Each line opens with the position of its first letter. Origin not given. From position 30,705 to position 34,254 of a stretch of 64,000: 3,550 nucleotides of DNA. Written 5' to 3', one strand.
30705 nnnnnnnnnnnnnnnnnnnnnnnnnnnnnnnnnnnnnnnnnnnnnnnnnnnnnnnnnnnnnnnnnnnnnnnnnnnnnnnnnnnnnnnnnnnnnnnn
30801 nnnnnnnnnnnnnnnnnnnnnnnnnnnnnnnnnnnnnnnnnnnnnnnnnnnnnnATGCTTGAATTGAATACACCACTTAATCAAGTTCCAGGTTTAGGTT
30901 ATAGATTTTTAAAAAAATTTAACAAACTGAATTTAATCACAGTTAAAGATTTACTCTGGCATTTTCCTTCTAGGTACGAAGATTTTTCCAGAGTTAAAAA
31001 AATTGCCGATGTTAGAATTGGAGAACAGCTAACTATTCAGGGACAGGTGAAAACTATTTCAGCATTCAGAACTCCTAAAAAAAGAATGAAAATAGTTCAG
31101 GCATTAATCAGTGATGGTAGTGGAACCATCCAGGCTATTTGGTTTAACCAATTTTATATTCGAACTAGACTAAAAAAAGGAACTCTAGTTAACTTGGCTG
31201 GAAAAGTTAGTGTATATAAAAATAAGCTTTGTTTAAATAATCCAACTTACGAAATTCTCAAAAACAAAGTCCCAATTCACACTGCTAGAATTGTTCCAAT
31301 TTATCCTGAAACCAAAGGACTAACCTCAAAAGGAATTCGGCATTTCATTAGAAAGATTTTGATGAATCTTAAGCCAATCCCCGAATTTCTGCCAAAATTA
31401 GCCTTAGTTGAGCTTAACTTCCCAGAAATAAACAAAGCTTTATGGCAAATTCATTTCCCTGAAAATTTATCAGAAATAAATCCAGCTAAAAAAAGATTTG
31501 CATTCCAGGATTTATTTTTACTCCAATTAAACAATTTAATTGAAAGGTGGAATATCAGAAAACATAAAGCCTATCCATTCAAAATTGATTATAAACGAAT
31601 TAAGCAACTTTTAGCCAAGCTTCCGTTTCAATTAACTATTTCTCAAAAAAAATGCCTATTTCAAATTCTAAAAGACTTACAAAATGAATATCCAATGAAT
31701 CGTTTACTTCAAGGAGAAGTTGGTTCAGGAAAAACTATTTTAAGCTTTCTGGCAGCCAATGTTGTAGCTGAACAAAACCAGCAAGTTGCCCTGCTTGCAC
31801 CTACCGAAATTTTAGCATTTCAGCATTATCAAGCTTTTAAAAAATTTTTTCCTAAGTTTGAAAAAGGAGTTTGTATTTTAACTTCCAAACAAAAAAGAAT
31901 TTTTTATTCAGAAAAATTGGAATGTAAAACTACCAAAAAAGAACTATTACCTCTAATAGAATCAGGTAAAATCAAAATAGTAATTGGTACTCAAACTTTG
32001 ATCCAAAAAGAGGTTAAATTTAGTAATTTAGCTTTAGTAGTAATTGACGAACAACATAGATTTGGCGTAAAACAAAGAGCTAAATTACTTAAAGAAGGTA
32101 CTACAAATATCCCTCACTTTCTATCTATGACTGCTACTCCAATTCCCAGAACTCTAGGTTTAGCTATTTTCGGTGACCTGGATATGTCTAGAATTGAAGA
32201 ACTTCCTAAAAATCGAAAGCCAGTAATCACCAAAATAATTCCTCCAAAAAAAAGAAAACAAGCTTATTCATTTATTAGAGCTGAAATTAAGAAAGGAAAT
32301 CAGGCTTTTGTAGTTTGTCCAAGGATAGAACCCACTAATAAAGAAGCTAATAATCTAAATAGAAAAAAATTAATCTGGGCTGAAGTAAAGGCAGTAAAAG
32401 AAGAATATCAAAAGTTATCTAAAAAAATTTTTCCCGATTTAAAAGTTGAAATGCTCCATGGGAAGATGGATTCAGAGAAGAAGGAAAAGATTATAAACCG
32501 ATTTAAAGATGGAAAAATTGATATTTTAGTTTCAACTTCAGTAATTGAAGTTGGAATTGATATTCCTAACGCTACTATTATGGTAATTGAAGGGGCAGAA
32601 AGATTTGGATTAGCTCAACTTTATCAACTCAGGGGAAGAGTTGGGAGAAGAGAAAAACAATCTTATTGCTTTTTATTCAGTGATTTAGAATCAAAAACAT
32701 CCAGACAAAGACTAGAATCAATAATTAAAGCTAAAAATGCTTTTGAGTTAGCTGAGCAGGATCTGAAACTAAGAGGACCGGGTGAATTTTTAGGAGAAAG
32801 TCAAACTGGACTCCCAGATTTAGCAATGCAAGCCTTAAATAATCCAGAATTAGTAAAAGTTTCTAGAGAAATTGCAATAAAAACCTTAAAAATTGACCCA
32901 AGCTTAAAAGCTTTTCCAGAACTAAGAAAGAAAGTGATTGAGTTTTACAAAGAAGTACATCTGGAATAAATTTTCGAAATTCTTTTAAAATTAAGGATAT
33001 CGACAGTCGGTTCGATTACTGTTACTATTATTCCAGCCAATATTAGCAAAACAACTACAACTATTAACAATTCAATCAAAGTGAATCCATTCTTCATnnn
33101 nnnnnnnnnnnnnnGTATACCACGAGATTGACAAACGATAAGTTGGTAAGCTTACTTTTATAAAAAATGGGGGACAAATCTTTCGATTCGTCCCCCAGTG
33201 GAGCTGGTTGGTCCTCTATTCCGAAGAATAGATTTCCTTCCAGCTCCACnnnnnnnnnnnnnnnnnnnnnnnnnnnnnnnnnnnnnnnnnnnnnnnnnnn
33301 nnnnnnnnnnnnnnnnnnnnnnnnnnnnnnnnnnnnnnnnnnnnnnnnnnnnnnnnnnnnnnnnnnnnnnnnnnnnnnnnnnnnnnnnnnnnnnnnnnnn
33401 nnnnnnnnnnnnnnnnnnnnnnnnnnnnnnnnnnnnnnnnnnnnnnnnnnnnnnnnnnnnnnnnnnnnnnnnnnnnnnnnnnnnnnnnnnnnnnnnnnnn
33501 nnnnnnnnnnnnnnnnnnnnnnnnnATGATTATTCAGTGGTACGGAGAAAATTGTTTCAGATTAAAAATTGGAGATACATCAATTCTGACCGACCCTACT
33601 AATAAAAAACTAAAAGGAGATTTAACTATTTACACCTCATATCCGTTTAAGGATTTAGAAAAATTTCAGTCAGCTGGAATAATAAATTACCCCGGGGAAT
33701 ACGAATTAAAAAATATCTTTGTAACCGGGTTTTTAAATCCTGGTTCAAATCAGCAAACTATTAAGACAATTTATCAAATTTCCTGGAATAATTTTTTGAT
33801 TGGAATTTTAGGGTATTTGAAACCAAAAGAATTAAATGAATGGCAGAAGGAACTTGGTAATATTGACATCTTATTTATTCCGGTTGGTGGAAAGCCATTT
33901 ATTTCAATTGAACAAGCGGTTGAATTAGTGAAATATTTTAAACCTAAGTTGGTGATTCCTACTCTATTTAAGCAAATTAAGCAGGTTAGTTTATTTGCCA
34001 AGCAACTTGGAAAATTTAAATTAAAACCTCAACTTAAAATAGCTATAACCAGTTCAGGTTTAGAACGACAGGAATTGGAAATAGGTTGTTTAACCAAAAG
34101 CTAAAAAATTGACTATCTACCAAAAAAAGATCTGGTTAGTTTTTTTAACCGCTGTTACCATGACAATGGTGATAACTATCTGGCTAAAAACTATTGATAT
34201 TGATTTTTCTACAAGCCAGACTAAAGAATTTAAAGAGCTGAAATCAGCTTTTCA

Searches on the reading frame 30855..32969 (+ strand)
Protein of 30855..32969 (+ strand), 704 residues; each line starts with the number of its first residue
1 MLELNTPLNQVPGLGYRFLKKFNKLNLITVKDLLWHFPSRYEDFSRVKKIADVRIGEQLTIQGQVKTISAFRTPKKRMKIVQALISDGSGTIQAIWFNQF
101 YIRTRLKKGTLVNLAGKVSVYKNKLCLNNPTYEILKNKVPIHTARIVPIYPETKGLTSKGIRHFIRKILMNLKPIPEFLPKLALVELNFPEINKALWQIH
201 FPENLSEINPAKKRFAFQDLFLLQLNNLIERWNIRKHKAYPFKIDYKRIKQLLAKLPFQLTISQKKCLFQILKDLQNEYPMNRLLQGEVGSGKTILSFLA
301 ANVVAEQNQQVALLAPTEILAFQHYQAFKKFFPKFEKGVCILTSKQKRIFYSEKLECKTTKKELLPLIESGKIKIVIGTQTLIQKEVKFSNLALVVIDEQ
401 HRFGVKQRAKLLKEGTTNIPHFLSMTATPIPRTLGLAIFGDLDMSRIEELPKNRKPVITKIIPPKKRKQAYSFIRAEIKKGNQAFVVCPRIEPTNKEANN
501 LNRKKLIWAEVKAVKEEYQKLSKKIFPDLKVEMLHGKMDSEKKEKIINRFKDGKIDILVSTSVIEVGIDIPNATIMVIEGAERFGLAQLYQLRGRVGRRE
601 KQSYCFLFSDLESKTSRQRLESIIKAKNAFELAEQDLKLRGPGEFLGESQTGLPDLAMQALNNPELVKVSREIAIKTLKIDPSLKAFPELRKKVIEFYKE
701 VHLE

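Call 14: find_encoding_contigs(protein=window:30855-32969:+, flank=5000, max_places=6)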
Protein window:30855-32969:+ (704 aa): 2 contigs read that carry it; 1 place shown.
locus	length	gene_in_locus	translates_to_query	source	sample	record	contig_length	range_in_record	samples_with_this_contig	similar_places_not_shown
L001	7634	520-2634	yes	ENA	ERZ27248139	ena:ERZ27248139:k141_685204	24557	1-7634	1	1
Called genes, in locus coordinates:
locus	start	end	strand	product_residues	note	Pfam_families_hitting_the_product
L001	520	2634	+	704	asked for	PF17191:RecG_wedge, PF01336:tRNA_anti-codon, PF00176:SNF2-rel_dom (weak), PF00270:DEAD, PF04851:ResIII, PF00271:Helicase_C, PF22590:Cas3-like_C_2, PF19833:RecG_dom3_C (weak)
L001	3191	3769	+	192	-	PF13483:Lactamase_B_3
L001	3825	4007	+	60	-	-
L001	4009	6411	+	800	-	PF00521:DNA_topoisoIV, PF03989:DNA_gyraseA_C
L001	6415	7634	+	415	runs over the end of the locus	PF01547:SBP_bac_1, PF13416:SBP_bac_8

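Call 19: find_homologous_proteins(query=window:30855-32969:+, max_evalue=1e-50)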
Query window:30855-32969:+ (704 aa): 8000 proteins with E <= 1e-50 among 8000 candidates; the best 120 are listed.
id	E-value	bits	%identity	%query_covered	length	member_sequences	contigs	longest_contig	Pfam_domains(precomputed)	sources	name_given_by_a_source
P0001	0.0e+0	1552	100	100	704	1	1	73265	PF00270.36,PF00176.30,PF17191.11,PF00271.38,PF01336.32,PF22590.3,PF19833.5,PF04851.22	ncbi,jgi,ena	-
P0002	2.0e-273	927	61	100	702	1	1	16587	PF00270.36,PF17191.11,PF00271.38,PF22590.3,PF19833.5,PF04851.22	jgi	-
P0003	2.7e-269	914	60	100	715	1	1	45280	PF00270.36,PF17191.11,PF00271.38,PF19833.5,PF04851.22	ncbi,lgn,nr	ncbi:MAG: ATP-dependent DNA helicase RecG [bacterium]|nr:ATP-dependent DNA helicase RecG [bacterium]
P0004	2.4e-268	910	58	100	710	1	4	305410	PF00270.36,PF17191.11,PF00271.38,PF01336.32,PF22590.3,PF19833.5,PF04851.22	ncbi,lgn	-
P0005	3.8e-268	910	60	100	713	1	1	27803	PF00270.36,PF17191.11,PF00271.38,PF01336.32,PF22590.3,PF19833.5,PF04851.22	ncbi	-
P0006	4.5e-268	909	59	100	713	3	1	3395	PF00270.36,PF17191.11,PF00271.38,PF01336.32,PF19833.5,PF04851.22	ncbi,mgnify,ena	ncbi:MAG: ATP-dependent DNA helicase RecG [Patescibacteria group bacterium]|mgnify:FL=1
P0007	4.6e-268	909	59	100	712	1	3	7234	PF00270.36,PF17191.11,PF00271.38,PF01336.32,PF22590.3,PF19833.5,PF04851.22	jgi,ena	-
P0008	1.2e-267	908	60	100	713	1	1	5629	PF00270.36,PF17191.11,PF00271.38,PF01336.32,PF22590.3,PF19833.5,PF04851.22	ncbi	-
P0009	8.8e-267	905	60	100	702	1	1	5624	PF00270.36,PF17191.11,PF00271.38,PF01336.32,PF22590.3,PF19833.5,PF04851.22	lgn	-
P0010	1.5e-266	904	59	100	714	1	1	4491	PF00270.36,PF17191.11,PF00271.38,PF22590.3,PF19833.5,PF04851.22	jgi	-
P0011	2.4e-265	900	59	100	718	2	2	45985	PF00270.36,PF00176.30,PF17191.11,PF18766.8,PF00271.38,PF01336.32,PF22590.3,PF19833.5,PF04851.22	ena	-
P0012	4.1e-265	900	59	100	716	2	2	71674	PF00270.36,PF17191.11,PF00271.38,PF01336.32,PF22590.3,PF19833.5,PF04851.22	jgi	-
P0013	4.7e-265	899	58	100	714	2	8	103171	PF00270.36,PF17191.11,PF00271.38,PF01336.32,PF22590.3,PF19833.5,PF04851.22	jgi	jgi:ATP-dependent DNA helicase RecG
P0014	1.5e-264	898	59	100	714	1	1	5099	PF00270.36,PF17191.11,PF00271.38,PF01336.32,PF22590.3,PF19833.5,PF04851.22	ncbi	-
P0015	1.6e-264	898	58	100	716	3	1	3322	PF00270.36,PF17191.11,PF00271.38,PF01336.32,PF22590.3,PF19833.5,PF04851.22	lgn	-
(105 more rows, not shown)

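Call 36: find_encoding_contigs(protein=P0002, flank=10000, max_places=2)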
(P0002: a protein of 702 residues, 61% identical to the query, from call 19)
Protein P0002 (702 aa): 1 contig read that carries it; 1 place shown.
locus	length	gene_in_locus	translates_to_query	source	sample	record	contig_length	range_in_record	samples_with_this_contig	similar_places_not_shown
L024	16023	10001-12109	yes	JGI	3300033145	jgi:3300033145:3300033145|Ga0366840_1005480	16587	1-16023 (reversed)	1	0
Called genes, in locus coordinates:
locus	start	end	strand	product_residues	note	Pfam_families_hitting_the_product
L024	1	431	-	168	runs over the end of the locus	PF04981:NMD3 (faint)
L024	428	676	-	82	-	-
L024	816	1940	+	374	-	-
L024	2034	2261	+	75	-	-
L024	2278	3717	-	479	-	PF01139:RtcB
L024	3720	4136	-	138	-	PF01951:Archease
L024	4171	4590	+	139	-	-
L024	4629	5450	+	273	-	PF01351:RNase_HII, PF01035:DNA_binding_1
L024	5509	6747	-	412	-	PF08245:Mur_ligase_M, PF02875:Mur_ligase_C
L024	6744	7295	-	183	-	-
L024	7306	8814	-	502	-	PF01743:PolyA_pol, PF12627:PolyA_pol_RNAbd, PF01966:HD, PF13735:tRNA_NucTran2_2 (weak)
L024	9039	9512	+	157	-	PF06695:Sm_multidrug_ex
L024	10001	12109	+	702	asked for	PF17191:RecG_wedge, PF00270:DEAD, PF04851:ResIII, PF00271:Helicase_C, PF22590:Cas3-like_C_2 (weak), PF19833:RecG_dom3_C (faint)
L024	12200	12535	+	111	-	-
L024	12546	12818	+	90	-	PF01649:Ribosomal_S20p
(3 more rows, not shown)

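Call 37: find_encoding_contigs(protein=P0003, flank=10000, max_places=2)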
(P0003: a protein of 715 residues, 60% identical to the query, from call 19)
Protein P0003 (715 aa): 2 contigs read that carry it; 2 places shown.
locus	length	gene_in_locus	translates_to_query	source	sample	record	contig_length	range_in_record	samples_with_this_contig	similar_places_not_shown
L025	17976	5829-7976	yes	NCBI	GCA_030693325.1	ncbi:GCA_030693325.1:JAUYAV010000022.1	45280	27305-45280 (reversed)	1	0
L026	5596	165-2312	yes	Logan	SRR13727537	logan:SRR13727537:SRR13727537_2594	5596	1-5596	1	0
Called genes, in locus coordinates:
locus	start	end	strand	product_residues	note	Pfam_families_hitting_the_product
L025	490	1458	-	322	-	PF18920:DUF5671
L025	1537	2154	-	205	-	-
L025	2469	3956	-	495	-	PF01743:PolyA_pol, PF12627:PolyA_pol_RNAbd, PF01966:HD, PF13735:tRNA_NucTran2_2 (weak)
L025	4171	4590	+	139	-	-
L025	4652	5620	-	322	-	PF00389:2-Hacid_dh, PF02826:2-Hacid_dh_C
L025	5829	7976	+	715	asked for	PF17191:RecG_wedge, PF00270:DEAD, PF04851:ResIII, PF00271:Helicase_C, PF19833:RecG_dom3_C (weak)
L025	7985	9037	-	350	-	PF00586:AIRS, PF02769:AIRS_C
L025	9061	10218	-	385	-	PF01409:tRNA-synt_2d, PF03147:FDX-ACB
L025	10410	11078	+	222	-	PF14528:LAGLIDADG_3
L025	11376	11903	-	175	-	-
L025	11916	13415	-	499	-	PF01425:Amidase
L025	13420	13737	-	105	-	PF02686:GatC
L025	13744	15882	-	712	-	PF22745:Nlig-Ia, PF01653:DNA_ligase_aden, PF14520:HHH_5 (faint), PF03120:OB_DNA_ligase, PF12826:HHH_2, PF00533:BRCT, PF12738:PTCB-BRCT (weak)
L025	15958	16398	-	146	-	PF13441:Gly-zipper_YMGG, PF05433:Rick_17kDa_Anti (faint), PF13488:Gly-zipper_Omp (weak)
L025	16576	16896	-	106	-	-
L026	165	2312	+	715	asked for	PF17191:RecG_wedge, PF00270:DEAD, PF04851:ResIII, PF00271:Helicase_C, PF19833:RecG_dom3_C (weak)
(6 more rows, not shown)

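Call 38: find_encoding_contigs(protein=P0004, flank=10000, max_places=2)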
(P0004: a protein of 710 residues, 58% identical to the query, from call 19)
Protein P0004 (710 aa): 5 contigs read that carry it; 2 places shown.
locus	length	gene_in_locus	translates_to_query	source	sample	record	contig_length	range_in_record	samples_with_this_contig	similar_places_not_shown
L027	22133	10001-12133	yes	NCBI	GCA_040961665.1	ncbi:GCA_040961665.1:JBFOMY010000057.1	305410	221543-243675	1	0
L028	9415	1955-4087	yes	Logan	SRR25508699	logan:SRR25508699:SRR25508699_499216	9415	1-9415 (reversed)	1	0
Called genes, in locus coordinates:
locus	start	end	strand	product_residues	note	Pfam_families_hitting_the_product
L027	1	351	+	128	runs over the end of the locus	PF02033:RBFA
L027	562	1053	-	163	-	PF00011:HSP20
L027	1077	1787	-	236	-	PF13367:PrsW-protease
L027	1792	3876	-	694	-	PF00133:tRNA-synt_1, PF09334:tRNA-synt_1g, PF00133:tRNA-synt_1, PF08264:Anticodon_1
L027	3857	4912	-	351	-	PF01471:PG_binding_1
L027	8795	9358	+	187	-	-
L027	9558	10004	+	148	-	PF02675:AdoMet_dc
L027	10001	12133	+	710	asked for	PF17191:RecG_wedge, PF01336:tRNA_anti-codon (weak), PF00270:DEAD, PF04851:ResIII, PF00271:Helicase_C, PF22590:Cas3-like_C_2 (weak), PF19833:RecG_dom3_C (weak)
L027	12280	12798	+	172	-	-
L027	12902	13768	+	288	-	PF01116:F_bP_aldolase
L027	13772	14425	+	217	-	PF01386:Ribosomal_L25p, PF14693:Ribosomal_TL5_C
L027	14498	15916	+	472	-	PF10805:DUF2730 (faint), PF13406:SLT_2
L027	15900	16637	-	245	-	PF03462:PCRF, PF00472:RF-1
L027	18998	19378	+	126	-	PF00072:Response_reg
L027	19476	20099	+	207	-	PF07963:N_methyl (weak)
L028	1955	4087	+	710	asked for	PF17191:RecG_wedge, PF01336:tRNA_anti-codon (weak), PF00270:DEAD, PF04851:ResIII, PF00271:Helicase_C, PF22590:Cas3-like_C_2 (weak), PF19833:RecG_dom3_C (weak)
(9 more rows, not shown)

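Call 44: find_encoding_contigs(protein=P0122, flank=10000, max_places=3)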
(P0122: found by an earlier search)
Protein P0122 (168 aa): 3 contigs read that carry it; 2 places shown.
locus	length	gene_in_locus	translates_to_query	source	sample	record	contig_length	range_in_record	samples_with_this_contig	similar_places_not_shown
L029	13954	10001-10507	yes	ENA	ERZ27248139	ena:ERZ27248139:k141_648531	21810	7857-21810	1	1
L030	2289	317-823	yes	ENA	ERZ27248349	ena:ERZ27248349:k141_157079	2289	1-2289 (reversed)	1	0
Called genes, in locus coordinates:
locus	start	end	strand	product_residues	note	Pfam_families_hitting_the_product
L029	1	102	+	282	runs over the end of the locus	PF00142:Fer4_NifH (faint), PF10609:ParA, PF13614:AAA_31, PF01656:CbiA, PF12838:Fer4_7 (weak), PF13187:Fer4_9 (weak), PF14697:Fer4_21, PF00037:Fer4 (weak), +4 more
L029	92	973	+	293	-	PF01656:CbiA, PF10609:ParA, PF00037:Fer4 (weak), PF12797:Fer4_2 (weak), PF12837:Fer4_6 (weak), PF13237:Fer4_10, PF14697:Fer4_21, PF12838:Fer4_7, +2 more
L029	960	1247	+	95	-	PF02001:DUF134, PF04545:Sigma70_r4 (weak)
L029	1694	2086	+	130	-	PF02082:Rrf2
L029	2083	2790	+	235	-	PF00005:ABC_tran, PF13304:AAA_21 (faint), PF02463:SMC_N (weak)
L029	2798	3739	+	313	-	PF01458:SUFBD_core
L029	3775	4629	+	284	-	PF01545:Cation_efflux, PF16916:ZT_dimer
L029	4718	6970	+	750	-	PF03477:ATP-cone, PF17975:RNR_Alpha, PF21995:RNR-II_ins_dom (faint), PF02867:Ribonuc_red_lgC (faint)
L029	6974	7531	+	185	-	PF02572:CobA_CobO_BtuR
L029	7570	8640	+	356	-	PF21088:MS_channel_1st, PF00924:MS_channel_2nd, PF21082:MS_channel_3rd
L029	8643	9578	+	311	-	PF14257:DUF4349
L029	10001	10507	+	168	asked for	PF01025:GrpE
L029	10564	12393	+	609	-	PF00012:HSP70, PF14450:FtsA (faint), PF06723:MreB_Mbl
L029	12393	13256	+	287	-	-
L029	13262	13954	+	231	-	?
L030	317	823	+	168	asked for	PF01025:GrpE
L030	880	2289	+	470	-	?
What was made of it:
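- L029 and the window's own contig L001 come from the same ENA sample (calls 14, 44).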

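Call 45: find_encoding_contigs(protein=P0125, flank=10000, max_places=3)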
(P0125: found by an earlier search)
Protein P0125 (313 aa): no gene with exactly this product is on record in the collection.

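Call 65: search_protein_families(library=ncbifam, proteins=[window:30855-32969:+, L029:8643-9578:+], max_evalue=0.001)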
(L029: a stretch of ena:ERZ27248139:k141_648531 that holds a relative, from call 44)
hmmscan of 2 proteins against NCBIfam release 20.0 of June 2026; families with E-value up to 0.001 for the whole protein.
window:30855-32969:+ (704 aa): 48 families (the best 25 are shown)
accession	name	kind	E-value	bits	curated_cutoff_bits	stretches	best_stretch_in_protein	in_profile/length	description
NF008168.0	PRK10917.2-2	equivalog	2.5e-241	803.3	718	1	3-700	108-787/795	ATP-dependent DNA helicase RecG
NF008165.0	PRK10917.1-3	equivalog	1.9e-220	734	711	1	2-686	4-668/692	ATP-dependent DNA helicase RecG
NF008170.0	PRK10917.2-4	equivalog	3.9e-207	689.9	975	1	2-700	127-818/826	ATP-dependent DNA helicase RecG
TIGR00643.1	recG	equivalog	1.2e-201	671.8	659.4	1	26-663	2-617/629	ATP-dependent DNA helicase RecG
NF008167.0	PRK10917.2-1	equivalog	2.2e-176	588.1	995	1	23-699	22-734/744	ATP-dependent DNA helicase RecG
NF008163.0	PRK10917.1-1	equivalog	5.9e-173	576.8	796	1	5-676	8-666/692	ATP-dependent DNA helicase RecG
NF008164.0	PRK10917.1-2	equivalog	1.3e-162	542.6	785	1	4-686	11-679/704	ATP-dependent DNA helicase RecG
NF008166.0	PRK10917.1-4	equivalog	4.8e-156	520.7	864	1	20-683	25-686/705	ATP-dependent DNA helicase RecG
TIGR00580.2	mfd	equivalog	3e-111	373.4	800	1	236-652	410-798/907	transcription-repair coupling factor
NF008169.0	PRK10917.2-3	equivalog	1.6e-90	304.5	555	1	20-652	9-581/610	ATP-dependent DNA helicase RecG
NF007966.0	PRK10689.1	equivalog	2.6e-72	244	1329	1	237-653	578-966/1148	transcription-repair coupling factor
NF004066.1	PRK05580.1-3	equivalog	2.3e-17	62.6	813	2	247-409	240-385/788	primosomal protein N'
NF003673.1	PRK05298.1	equivalog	9.8e-17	60.5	743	2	499-619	440-561/653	excinuclease ABC subunit UvrB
TIGR00595.1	priA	equivalog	3.6e-16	58.8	230.35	2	284-408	1-110/509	replication restart helicase PriA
NF010337.0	PRK13766.1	equivalog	2.5e-15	55.7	610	2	537-602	407-471/781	Hef nuclease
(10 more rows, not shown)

L029:8643-9578:+ (311 aa): 0 families

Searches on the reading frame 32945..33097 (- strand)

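Call 33: search_protein_families(library=pfam, proteins=[window:32945-33097:-], max_evalue=0.001)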
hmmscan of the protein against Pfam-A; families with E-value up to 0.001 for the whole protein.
window:32945-33097:- (50 aa): 1 family
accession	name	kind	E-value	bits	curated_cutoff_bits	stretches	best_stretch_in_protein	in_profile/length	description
PF07963.17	N_methyl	-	3.1e-07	30.1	21.2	1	2-24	4-26/27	Prokaryotic N-terminal methylation motif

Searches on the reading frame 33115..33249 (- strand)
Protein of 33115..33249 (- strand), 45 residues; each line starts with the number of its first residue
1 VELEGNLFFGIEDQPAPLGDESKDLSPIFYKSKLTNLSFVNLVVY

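Call 40: find_homologous_proteins(query=window:33115-33249:-, max_evalue=10)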
Query seq(45 aa): no candidate shares three 5-residue words with the query. No homologue found.
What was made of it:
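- On Small protein gene: No protein homologue exists (call 40).
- No protein sharing even three 5-residue words with it exists among 5.8 billion proteins (call 40).
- Tried and rejected: Translated element against 5.8 billion proteins (call 40): used to catch copies miscalled as genes.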

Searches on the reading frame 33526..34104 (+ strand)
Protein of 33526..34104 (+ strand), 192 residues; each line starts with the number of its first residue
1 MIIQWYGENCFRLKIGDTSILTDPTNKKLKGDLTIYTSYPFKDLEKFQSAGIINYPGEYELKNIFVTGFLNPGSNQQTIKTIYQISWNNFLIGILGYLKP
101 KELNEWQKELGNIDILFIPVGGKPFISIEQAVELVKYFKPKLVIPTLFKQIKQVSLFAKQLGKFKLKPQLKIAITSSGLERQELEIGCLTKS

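Call 33: search_protein_families(library=pfam, proteins=[window:33526-34104:+], max_evalue=0.001)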
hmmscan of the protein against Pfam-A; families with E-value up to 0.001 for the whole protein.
window:33526-34104:+ (192 aa): 1 family
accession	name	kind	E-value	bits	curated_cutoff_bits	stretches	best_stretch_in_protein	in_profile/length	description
PF13483.12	Lactamase_B_3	-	4.1e-18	66.3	24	1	3-146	2-159/160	Beta-lactamase superfamily domain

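Call 57: find_encoding_contigs(protein=window:33526-34104:+, flank=3000, max_places=10)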
Protein window:33526-34104:+ (192 aa): 5 contigs read that carry it; 3 places shown.
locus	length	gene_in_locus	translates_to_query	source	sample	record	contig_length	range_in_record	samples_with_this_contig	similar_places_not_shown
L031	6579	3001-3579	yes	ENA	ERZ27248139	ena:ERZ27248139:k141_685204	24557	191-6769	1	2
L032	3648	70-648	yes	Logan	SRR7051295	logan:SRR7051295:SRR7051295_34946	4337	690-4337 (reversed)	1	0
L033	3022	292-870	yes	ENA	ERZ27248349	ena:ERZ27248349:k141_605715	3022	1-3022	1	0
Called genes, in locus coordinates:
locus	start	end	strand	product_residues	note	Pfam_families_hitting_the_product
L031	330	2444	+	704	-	PF17191:RecG_wedge, PF01336:tRNA_anti-codon, PF00176:SNF2-rel_dom (weak), PF00270:DEAD, PF04851:ResIII, PF00271:Helicase_C, PF22590:Cas3-like_C_2, PF19833:RecG_dom3_C (weak)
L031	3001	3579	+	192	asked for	PF13483:Lactamase_B_3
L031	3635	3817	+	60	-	-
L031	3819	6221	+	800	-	PF00521:DNA_topoisoIV, PF03989:DNA_gyraseA_C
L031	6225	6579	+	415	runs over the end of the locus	PF01547:SBP_bac_1, PF13416:SBP_bac_8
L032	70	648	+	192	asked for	PF13483:Lactamase_B_3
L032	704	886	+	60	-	-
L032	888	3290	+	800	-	PF00521:DNA_topoisoIV, PF03989:DNA_gyraseA_C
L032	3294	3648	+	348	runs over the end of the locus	?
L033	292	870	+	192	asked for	PF13483:Lactamase_B_3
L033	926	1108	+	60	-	-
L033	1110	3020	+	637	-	?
